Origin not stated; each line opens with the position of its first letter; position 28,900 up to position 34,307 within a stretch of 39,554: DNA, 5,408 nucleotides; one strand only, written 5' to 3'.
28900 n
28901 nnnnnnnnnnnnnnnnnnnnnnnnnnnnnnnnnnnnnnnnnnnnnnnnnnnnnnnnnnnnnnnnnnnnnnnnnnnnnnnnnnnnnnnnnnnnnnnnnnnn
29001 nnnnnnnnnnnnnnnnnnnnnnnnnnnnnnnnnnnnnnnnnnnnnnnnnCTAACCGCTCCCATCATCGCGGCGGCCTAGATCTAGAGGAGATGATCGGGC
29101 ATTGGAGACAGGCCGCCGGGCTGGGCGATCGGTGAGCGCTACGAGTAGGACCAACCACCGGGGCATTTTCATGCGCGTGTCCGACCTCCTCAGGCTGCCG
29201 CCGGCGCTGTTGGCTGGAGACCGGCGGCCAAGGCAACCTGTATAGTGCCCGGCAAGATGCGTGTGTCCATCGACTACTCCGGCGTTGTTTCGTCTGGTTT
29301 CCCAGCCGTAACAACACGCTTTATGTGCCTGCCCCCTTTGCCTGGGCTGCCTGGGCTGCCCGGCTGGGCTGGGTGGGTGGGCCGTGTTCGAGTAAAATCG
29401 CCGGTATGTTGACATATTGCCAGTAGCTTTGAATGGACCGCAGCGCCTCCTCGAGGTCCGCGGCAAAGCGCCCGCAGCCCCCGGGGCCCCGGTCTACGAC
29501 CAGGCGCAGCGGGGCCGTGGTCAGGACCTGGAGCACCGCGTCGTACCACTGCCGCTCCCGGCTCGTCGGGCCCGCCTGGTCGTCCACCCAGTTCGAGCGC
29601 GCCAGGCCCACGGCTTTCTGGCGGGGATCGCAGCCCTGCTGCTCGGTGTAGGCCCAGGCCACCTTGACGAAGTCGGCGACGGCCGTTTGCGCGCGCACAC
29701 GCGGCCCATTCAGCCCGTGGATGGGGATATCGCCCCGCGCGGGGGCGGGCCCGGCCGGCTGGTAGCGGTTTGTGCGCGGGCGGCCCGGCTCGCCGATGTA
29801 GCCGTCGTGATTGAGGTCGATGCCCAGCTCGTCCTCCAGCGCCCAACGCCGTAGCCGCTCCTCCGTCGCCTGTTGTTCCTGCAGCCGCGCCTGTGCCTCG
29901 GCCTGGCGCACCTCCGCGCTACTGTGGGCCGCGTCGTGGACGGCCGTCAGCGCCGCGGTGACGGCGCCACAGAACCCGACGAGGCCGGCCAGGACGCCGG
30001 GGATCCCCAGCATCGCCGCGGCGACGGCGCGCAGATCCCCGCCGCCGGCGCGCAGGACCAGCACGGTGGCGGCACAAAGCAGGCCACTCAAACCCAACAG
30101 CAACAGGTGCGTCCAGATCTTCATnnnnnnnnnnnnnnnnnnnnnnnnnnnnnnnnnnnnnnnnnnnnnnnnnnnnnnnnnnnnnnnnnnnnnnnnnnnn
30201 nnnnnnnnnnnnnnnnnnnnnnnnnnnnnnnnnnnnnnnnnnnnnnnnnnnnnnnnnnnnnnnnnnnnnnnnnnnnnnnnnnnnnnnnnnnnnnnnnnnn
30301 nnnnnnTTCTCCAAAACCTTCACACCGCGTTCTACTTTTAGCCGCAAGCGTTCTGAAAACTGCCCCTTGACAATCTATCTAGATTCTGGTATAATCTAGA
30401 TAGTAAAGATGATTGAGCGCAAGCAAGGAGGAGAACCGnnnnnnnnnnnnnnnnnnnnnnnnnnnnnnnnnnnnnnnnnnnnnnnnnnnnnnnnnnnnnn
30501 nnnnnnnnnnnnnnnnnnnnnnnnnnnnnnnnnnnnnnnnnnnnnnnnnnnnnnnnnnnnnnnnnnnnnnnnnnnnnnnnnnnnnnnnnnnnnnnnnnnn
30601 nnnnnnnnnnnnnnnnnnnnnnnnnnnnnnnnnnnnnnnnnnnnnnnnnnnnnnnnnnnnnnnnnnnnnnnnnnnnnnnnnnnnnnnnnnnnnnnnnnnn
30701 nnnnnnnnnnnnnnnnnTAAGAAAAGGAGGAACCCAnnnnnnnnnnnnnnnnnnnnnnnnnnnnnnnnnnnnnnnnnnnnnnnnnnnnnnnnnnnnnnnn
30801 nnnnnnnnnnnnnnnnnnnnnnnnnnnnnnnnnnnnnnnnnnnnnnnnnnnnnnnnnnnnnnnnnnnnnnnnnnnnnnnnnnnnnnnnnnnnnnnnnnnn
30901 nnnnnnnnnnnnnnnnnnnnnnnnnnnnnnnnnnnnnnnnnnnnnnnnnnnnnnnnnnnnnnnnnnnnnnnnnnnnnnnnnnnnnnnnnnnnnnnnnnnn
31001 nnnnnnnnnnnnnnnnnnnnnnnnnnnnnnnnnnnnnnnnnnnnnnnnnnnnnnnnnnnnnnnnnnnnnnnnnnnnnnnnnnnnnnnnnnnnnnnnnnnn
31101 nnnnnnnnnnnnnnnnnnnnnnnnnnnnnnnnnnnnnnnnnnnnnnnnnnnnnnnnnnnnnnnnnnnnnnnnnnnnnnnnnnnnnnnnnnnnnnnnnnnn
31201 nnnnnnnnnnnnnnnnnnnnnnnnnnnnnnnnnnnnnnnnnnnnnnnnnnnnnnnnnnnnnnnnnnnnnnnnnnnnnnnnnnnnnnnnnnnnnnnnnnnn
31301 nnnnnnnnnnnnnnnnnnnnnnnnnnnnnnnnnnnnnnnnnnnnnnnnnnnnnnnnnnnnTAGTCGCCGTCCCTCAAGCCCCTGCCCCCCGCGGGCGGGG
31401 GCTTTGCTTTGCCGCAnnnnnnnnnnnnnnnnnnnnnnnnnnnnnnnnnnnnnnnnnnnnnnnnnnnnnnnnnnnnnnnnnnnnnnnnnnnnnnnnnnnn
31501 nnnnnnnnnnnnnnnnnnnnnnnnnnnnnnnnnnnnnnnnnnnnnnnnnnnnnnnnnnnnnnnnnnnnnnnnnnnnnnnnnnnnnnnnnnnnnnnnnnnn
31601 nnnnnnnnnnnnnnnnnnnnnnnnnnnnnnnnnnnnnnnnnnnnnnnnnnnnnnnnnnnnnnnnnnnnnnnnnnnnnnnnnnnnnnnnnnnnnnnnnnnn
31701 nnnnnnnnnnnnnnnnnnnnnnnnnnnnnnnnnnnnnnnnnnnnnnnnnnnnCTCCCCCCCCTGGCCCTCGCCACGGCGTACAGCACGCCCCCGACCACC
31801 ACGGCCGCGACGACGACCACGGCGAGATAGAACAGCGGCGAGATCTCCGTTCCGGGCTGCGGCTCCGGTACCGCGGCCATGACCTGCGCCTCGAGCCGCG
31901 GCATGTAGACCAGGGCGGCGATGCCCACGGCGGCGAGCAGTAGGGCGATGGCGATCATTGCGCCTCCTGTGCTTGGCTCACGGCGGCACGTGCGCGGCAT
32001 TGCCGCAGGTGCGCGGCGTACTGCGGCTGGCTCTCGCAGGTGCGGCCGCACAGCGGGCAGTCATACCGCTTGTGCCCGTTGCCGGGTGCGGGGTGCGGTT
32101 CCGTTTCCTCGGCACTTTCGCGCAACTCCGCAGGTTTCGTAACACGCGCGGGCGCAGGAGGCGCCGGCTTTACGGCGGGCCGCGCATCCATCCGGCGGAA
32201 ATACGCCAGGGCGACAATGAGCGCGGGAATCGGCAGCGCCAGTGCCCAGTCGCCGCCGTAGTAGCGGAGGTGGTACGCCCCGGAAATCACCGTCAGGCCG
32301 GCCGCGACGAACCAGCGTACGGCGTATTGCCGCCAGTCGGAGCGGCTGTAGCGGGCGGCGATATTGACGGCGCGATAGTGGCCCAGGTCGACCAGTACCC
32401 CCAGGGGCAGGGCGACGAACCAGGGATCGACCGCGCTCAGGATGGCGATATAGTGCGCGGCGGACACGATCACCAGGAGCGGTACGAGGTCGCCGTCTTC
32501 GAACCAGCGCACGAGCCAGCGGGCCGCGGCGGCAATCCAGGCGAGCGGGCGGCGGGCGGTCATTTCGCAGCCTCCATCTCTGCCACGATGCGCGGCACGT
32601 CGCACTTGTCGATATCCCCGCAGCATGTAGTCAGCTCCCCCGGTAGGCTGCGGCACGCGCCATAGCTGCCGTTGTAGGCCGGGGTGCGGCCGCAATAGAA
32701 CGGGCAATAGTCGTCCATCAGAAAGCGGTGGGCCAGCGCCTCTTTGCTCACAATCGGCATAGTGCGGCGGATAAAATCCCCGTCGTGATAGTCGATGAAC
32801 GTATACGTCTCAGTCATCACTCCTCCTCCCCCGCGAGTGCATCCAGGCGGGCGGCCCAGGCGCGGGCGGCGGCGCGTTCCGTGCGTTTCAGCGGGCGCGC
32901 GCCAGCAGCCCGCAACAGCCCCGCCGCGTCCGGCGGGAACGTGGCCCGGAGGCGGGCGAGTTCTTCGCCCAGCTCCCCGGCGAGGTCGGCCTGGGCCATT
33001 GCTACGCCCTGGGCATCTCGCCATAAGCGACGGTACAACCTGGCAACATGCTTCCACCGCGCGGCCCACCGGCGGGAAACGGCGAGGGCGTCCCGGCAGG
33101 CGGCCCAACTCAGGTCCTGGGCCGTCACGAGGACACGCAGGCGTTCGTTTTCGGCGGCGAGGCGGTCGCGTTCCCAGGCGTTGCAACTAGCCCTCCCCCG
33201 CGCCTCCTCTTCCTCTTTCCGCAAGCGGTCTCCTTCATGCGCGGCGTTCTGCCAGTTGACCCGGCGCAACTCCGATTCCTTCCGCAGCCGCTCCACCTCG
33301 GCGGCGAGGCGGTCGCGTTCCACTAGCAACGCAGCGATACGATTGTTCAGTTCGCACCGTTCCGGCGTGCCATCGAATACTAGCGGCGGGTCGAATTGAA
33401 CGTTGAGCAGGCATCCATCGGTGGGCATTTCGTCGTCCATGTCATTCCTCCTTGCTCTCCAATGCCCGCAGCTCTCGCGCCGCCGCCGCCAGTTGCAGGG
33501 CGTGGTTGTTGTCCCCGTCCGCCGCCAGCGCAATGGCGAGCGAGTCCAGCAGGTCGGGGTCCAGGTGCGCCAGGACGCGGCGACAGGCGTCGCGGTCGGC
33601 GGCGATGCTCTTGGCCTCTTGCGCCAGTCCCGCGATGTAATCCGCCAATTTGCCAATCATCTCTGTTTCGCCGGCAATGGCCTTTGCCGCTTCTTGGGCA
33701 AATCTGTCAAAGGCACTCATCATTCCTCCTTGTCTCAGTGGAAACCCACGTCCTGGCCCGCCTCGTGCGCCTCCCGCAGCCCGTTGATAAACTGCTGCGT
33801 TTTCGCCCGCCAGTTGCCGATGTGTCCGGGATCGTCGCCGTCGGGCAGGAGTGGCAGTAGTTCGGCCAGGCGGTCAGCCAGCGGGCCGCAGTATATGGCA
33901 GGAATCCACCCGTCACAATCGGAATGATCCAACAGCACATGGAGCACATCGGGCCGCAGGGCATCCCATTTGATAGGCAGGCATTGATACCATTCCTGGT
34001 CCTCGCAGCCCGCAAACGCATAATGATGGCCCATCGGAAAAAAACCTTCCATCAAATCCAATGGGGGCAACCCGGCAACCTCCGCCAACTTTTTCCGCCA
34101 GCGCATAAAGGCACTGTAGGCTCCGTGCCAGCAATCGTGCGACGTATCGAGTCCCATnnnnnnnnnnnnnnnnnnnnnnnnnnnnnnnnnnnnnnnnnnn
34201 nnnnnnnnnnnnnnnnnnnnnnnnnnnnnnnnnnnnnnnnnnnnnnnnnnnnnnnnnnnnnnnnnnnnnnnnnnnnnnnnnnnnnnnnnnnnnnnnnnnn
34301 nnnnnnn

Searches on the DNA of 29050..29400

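Call 88: search_rna_families(source=window, start=29050, end=29400, threshold=evalue, max_evalue=5)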
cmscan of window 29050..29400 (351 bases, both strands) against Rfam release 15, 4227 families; matches with E-value up to 5: 0.
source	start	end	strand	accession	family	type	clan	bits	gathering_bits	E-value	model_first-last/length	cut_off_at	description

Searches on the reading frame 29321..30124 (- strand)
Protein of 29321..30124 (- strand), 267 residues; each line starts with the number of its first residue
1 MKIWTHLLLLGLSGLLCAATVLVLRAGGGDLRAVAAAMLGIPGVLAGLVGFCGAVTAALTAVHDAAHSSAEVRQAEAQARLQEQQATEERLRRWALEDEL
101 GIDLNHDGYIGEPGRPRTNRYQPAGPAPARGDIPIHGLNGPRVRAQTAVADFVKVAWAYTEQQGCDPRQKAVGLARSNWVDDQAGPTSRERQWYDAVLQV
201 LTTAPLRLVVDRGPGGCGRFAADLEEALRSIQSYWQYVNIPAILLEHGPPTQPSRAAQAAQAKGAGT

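Call 10: search_protein_families(library=pfam, proteins=[window:29321-30124:-], max_evalue=0.01)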
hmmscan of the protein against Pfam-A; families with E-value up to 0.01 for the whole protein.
window:29321-30124:- (267 aa): 1 family
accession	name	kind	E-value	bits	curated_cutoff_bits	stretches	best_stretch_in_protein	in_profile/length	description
PF13567.11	DUF4131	-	0.0069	16.5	31.6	0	6-124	6-114/165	Domain of unknown function (DUF4131)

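Call 34: find_encoding_contigs(protein=window:29321-30124:-, flank=10000, max_places=6)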
Protein window:29321-30124:- (267 aa): 12 contigs read that carry it; 6 places shown.
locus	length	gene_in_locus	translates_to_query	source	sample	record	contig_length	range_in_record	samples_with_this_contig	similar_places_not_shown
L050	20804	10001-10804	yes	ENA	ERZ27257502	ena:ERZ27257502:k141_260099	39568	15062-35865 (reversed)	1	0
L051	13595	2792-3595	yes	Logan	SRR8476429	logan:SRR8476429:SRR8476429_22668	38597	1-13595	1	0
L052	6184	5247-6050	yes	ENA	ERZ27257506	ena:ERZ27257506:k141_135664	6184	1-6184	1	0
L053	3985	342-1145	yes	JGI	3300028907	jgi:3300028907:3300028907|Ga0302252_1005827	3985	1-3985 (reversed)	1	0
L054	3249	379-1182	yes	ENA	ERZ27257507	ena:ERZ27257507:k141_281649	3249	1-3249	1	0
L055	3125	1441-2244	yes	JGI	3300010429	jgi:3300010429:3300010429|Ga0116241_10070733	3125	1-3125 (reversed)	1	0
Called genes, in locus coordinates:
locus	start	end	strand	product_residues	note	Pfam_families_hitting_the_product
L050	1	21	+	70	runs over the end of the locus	-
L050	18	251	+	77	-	-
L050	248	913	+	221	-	PF07505:DUF5131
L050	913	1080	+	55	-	-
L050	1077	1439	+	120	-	-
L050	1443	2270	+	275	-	PF07261:DnaB_2 (weak)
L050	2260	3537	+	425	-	PF00772:DnaB, PF13481:AAA_25, PF03796:DnaB_C, PF20720:nSTAND3 (weak)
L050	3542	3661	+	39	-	-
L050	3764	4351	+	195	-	-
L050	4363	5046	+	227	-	-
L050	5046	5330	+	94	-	-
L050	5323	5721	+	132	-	-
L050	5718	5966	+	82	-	-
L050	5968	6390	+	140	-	-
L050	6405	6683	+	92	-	-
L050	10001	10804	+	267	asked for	-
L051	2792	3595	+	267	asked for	-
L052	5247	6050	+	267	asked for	-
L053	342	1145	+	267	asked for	-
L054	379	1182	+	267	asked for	-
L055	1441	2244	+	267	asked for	-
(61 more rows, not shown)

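Call 49: search_protein_families(library=phrogs, proteins=[window:29321-30124:-], max_evalue=0.001)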
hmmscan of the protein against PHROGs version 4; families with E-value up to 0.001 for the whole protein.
window:29321-30124:- (267 aa): 0 families

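Call 76: find_related_loci(query=window:29321-30124:-, collection=viral_contigs, flank=3000)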
Query window:29321-30124:- (267 aa) in viral_contigs; peptide patterns used: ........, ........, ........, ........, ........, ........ (x = any residue, [..] = any of these).
8 stretches matched a pattern, but none encodes a relative of the query by tblastn (E <= 1e-3).

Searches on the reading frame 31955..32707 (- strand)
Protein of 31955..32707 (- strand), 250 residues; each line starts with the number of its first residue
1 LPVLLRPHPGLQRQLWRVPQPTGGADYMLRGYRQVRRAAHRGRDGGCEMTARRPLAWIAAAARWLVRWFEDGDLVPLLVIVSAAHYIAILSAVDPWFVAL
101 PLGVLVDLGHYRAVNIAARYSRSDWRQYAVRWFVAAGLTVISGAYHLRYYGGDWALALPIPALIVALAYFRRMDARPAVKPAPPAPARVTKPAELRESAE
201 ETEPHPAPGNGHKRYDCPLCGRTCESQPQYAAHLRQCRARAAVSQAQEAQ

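Call 10: search_protein_families(library=pfam, proteins=[window:31955-32707:-], max_evalue=0.01)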
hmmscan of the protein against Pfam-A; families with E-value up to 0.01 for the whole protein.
window:31955-32707:- (250 aa): 1 family
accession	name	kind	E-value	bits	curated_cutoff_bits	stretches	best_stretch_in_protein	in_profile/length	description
PF12874.13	zf-met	-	0.0012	19.5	21.2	1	215-235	1-21/25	Zinc-finger of C2H2 type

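Call 48: search_protein_families(library=phrogs, proteins=[window:31955-32563:-], max_evalue=0.001)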
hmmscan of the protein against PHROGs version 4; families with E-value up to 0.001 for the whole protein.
window:31955-32563:- (202 aa): 0 families

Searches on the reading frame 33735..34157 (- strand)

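Call 48: search_protein_families(library=phrogs, proteins=[window:33735-34157:-], max_evalue=0.001)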
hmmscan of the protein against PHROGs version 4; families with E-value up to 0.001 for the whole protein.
window:33735-34157:- (140 aa): 1 family
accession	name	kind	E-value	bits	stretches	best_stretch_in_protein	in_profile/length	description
phrog_11026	-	unknown function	2.2e-21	77.5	2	68-139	83-151/152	-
